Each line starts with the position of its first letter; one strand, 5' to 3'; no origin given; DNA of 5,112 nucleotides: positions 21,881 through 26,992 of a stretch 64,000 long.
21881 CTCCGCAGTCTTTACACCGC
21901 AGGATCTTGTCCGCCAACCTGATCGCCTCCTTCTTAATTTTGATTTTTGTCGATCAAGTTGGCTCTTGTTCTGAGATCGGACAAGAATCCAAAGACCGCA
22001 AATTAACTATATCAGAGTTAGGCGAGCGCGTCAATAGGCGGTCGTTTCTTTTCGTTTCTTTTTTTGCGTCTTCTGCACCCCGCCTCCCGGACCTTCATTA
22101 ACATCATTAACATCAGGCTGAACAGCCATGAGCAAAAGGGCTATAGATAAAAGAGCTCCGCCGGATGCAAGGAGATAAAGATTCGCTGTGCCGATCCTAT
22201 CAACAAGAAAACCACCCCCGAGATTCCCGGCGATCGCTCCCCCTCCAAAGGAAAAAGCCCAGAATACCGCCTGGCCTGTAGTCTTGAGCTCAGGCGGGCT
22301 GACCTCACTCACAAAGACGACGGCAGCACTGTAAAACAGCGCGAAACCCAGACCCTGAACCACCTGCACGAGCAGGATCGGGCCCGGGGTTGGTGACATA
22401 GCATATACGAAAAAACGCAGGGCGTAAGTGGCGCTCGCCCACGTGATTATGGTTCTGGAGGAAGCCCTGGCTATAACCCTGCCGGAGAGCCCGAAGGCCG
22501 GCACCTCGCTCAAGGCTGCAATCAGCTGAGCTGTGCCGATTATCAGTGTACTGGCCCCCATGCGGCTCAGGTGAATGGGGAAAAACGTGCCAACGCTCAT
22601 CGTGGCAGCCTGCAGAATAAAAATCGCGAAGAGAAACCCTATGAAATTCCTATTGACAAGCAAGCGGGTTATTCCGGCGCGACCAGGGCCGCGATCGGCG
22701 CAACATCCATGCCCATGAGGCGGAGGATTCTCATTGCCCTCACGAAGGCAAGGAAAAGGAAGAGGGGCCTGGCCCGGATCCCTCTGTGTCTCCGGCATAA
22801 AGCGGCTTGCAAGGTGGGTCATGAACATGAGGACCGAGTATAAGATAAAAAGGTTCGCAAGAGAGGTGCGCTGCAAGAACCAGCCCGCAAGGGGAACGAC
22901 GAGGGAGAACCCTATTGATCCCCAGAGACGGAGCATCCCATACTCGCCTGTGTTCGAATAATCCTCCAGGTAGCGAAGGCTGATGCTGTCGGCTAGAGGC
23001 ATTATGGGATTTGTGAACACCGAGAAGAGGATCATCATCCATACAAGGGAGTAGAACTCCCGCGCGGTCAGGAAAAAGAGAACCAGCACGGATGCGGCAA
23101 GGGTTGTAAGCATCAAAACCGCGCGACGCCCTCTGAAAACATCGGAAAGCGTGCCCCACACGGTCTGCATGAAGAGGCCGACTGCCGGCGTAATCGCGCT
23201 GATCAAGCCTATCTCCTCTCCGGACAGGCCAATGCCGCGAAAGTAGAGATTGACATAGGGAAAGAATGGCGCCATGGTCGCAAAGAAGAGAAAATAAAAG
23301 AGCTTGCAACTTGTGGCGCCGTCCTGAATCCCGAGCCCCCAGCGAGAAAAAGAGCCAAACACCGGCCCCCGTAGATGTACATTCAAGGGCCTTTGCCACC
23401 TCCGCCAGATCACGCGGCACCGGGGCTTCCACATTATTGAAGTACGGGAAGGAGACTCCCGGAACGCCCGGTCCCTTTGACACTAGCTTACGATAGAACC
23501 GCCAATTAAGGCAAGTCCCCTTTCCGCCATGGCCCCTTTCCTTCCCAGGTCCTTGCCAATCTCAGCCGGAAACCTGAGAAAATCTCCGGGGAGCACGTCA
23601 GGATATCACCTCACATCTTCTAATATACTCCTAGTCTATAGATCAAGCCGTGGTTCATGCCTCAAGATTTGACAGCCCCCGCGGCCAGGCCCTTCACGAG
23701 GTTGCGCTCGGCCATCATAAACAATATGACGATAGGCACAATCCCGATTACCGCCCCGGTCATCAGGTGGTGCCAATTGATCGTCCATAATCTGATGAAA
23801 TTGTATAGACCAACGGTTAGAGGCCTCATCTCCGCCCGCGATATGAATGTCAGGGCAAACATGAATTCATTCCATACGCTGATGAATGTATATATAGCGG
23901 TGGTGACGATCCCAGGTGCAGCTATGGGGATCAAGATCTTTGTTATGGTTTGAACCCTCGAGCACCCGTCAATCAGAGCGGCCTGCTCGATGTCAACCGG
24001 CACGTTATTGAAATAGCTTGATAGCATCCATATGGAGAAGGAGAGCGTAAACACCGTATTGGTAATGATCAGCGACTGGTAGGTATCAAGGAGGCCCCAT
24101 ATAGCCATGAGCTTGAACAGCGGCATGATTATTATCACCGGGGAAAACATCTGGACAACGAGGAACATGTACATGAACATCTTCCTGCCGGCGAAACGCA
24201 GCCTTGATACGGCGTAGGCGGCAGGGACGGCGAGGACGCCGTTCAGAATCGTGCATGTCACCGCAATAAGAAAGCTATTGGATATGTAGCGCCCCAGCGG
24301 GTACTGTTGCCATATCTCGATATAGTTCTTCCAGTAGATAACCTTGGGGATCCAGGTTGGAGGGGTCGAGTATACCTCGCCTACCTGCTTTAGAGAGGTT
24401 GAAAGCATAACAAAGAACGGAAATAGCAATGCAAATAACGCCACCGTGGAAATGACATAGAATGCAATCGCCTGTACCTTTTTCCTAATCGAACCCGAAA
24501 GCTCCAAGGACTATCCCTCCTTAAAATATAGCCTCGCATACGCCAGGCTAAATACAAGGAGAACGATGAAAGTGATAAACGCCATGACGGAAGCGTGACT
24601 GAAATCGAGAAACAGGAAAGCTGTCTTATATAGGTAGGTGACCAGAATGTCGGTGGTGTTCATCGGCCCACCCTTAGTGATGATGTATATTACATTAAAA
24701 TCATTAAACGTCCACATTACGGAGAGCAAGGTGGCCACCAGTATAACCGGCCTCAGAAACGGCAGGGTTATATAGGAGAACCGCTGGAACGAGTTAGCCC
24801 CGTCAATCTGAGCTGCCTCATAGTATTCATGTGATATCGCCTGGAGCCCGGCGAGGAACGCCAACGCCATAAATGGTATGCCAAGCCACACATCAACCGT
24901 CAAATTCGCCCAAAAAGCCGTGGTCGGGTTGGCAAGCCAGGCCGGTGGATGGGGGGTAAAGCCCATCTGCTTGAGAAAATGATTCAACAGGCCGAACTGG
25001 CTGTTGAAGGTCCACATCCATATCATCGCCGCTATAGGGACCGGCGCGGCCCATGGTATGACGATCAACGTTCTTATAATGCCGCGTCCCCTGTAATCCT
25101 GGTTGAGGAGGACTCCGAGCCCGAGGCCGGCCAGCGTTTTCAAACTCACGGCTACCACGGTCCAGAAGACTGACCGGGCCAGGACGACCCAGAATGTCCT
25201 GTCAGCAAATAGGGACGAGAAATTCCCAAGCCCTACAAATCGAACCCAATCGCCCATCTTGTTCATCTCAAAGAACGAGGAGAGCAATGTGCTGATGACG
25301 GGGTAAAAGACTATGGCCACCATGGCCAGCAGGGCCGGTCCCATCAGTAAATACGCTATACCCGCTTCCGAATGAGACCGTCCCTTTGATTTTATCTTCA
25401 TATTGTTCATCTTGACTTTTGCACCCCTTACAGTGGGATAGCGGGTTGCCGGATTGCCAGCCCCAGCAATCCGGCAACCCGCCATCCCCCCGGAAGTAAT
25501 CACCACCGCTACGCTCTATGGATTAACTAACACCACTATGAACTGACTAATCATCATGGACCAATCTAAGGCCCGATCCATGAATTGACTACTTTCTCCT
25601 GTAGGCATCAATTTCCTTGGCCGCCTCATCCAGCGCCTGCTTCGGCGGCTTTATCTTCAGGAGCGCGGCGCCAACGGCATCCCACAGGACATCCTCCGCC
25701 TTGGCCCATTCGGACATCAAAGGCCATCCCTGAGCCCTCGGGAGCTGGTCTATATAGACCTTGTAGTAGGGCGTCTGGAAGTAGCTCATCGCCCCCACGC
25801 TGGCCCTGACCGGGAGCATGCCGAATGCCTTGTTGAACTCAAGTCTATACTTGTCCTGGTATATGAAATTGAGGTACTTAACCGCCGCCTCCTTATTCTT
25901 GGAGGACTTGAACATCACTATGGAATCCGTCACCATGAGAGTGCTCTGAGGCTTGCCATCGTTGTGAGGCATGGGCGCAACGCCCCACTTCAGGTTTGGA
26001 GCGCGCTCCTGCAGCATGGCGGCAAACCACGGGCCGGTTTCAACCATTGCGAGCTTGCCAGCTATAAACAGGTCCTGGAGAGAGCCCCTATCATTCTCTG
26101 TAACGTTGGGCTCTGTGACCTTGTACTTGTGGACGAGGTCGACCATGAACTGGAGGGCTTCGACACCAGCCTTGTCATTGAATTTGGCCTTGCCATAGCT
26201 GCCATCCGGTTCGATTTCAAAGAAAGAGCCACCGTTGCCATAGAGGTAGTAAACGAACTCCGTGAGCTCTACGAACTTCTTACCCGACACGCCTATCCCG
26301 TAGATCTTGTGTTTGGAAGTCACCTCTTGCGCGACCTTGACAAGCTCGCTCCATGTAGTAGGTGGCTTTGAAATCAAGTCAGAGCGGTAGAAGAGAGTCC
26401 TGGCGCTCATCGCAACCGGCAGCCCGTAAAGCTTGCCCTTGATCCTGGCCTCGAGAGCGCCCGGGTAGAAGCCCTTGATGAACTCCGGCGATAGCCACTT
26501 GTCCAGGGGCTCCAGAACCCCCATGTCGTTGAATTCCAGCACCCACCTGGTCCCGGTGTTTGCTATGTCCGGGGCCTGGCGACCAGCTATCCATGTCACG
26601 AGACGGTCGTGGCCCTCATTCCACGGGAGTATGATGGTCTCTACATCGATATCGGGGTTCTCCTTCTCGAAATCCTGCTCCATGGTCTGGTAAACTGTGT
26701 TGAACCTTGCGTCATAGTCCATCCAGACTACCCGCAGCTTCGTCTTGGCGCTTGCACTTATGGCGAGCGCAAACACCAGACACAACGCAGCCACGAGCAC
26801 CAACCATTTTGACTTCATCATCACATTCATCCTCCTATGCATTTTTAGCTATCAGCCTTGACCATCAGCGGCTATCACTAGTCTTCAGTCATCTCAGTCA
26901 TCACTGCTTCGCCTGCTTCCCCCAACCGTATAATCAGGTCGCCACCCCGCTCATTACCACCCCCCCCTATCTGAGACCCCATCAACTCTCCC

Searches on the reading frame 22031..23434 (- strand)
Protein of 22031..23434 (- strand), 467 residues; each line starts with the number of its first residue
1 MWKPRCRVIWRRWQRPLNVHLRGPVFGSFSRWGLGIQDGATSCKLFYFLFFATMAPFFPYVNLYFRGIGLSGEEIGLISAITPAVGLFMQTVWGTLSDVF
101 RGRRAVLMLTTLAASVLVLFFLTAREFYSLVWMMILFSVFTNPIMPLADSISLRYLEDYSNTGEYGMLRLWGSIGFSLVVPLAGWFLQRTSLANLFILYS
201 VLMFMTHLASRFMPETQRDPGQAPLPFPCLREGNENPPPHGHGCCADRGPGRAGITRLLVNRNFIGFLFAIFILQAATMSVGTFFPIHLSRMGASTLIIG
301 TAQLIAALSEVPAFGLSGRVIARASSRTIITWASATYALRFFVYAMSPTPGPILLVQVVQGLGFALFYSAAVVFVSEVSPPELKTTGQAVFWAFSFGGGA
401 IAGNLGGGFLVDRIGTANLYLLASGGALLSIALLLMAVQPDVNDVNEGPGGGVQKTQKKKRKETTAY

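Call 82: search_protein_families(library=pfam, proteins=[window:22031-23434:-], max_evalue=0.0001)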
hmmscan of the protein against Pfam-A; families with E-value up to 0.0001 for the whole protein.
window:22031-23434:- (467 aa): 4 families
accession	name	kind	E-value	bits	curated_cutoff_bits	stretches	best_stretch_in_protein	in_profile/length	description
PF12832.13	MFS_1_like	-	9e-73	245.9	25.2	1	42-421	3-372/373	MFS_1 like family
PF07690.21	MFS_1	-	2.9e-31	109.1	33.4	2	47-350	5-291/347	Major Facilitator Superfamily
PF03825.22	Nuc_H_symport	-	6.2e-17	62.1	25.9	2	44-193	8-153/400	Nucleoside H+ symporter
PF01306.25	LacY_symp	-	2.7e-06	26.9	24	1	44-211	13-186/413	LacY proton/sugar symporter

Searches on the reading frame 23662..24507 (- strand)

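Call 82: search_protein_families(library=pfam, proteins=[window:23662-24507:-], max_evalue=0.0001)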
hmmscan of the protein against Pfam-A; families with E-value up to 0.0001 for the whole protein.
window:23662-24507:- (281 aa): 1 family
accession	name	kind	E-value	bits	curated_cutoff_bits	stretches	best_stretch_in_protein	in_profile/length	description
PF00528.27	BPD_transp_1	-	4.3e-15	56.3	26.4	1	93-272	5-180/184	Binding-protein-dependent transport system inner membrane component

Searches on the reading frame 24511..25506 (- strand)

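Call 82: search_protein_families(library=pfam, proteins=[window:24511-25506:-], max_evalue=0.0001)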
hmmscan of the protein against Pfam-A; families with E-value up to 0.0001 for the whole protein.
window:24511-25506:- (331 aa): 1 family
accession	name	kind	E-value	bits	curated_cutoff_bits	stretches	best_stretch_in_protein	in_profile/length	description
PF00528.27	BPD_transp_1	-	1.3e-19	71.1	26.4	1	127-323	5-171/184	Binding-protein-dependent transport system inner membrane component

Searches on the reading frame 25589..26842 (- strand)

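Call 82: search_protein_families(library=pfam, proteins=[window:25589-26842:-], max_evalue=0.0001)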
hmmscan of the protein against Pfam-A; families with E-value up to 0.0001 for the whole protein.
window:25589-26842:- (417 aa): 2 families
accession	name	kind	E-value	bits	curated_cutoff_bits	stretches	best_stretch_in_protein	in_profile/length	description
PF01547.30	SBP_bac_1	-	3.3e-41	142.7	26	1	54-332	14-305/307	Bacterial extracellular solute-binding protein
PF13416.11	SBP_bac_8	-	1.4e-38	133.7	27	1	56-351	4-267/279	Bacterial extracellular solute-binding protein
